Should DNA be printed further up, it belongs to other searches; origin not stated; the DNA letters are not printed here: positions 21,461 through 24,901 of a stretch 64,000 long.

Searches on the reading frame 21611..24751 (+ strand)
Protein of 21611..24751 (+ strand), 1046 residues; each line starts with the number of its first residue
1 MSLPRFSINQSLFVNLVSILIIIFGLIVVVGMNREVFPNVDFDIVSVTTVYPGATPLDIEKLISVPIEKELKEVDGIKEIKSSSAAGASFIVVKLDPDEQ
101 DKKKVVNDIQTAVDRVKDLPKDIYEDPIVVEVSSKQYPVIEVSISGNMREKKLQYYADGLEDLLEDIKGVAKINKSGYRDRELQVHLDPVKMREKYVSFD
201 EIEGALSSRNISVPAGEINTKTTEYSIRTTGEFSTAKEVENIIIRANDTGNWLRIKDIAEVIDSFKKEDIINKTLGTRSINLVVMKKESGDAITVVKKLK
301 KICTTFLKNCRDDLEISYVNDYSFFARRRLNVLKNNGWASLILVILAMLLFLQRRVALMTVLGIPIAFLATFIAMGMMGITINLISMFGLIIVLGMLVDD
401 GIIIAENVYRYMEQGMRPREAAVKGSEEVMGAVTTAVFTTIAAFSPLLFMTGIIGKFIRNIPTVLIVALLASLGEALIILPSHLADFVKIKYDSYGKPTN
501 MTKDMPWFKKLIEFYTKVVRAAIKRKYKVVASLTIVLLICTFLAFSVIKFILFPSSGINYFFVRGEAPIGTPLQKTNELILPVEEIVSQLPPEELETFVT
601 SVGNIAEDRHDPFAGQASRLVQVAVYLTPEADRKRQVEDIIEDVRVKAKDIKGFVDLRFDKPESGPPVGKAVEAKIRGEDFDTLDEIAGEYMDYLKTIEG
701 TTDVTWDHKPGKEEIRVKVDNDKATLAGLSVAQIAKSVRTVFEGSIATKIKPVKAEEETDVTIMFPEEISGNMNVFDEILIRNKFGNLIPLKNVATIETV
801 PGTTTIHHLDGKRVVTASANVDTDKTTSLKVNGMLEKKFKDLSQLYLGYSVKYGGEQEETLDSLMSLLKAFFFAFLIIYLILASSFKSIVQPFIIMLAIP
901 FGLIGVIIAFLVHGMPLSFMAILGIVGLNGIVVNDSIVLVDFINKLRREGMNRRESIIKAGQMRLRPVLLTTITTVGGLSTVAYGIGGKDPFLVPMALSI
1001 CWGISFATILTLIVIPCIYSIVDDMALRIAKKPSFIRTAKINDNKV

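Call 15: search_protein_families(library=pfam, proteins=[window:21611-24751:+], max_evalue=0.01)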
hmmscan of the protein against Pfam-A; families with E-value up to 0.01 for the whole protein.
window:21611-24751:+ (1046 aa): 3 families
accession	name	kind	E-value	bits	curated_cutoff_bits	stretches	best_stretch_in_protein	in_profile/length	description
PF00873.25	ACR_tran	-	1.8e-193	645.5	28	1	5-1022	3-1020/1021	AcrB/AcrD/AcrF family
PF02355.23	SecD_SecF_C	-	9.2e-08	32.2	20.5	2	339-471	39-170/189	Protein export membrane protein SecD/SecF, C-terminal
PF23528.1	Microp_apicomplexa_15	-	0.0022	18.6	27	0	132-178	21-69/69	Apicomplexa microprotein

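Call 16: search_protein_families(library=ncbifam, proteins=[window:21611-24751:+], max_evalue=0.01)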
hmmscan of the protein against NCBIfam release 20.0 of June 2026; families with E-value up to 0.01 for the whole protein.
window:21611-24751:+ (1046 aa): 18 families
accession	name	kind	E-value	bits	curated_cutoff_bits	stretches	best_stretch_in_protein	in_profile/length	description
NF033617.1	RND_permease_2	subfamily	5.7e-167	557.5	1250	1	7-1023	4-1008/1009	multidrug efflux RND transporter permease subunit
NF000282.2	RND_permease_1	subfamily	2.2e-126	423.2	1250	1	5-1023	2-1028/1029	multidrug efflux RND transporter permease subunit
TIGR00915.1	2A0602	subfamily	2.2e-114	383.4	940.35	1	4-1028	2-1034/1050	efflux RND transporter permease subunit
TIGR00914.1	2A0601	subfamily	5.6e-101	338.9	701.45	1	5-1023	7-1036/1051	CusA/CzcA family heavy metal efflux RND transporter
NF007905.0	PRK10614.1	equivalog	1.7e-100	337.2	1774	1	8-1034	8-1020/1025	multidrug efflux RND transporter permease subunit MdtC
NF007798.0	PRK10503.1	equivalog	1.8e-93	313.9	1584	1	12-1032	21-1032/1040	MdtB/MuxB family multidrug efflux RND transporter permease subunit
NF007133.0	PRK09579.1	equivalog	2.1e-91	307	1763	1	8-1024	8-1004/1017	multidrug efflux RND transporter permease subunit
NF007842.1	PRK10555.1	equivalog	4.2e-79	266.5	1854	1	5-1022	3-1026/1036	multidrug efflux RND transporter permease AcrD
NF007131.0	PRK09577.1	equivalog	2e-78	264.2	1768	1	4-1025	2-1025/1045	multidrug efflux RND transporter permease subunit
NF000037.1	RND_perm_OqxB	exception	1.3e-63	215.3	2200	1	1-1027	1-1039/1050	multidrug efflux RND transporter permease subunit OqxB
NF011706.2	PRK15127.1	equivalog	2.8e-63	214.2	2150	1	3-1023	1-1030/1049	multidrug efflux RND transporter permease subunit AcrB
TIGR00916.1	2A0604s01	subfamily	2.4e-11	43.7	148.6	2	339-468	96-222/231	SecD/SecF family protein translocase subunit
TIGR00921.1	2A067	subfamily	4.6e-10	38.2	351.9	2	340-482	591-729/733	hydrophobe/amphiphile efflux-3 (HAE3) family transporter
TIGR00966.2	transloc_SecF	equivalog_domain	2.3e-09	37.2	160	2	272-469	72-261/279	protein translocase subunit SecF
TIGR01129.1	secD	equivalog_domain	1.3e-06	27.8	244.4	1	338-474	255-387/397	protein translocase subunit SecD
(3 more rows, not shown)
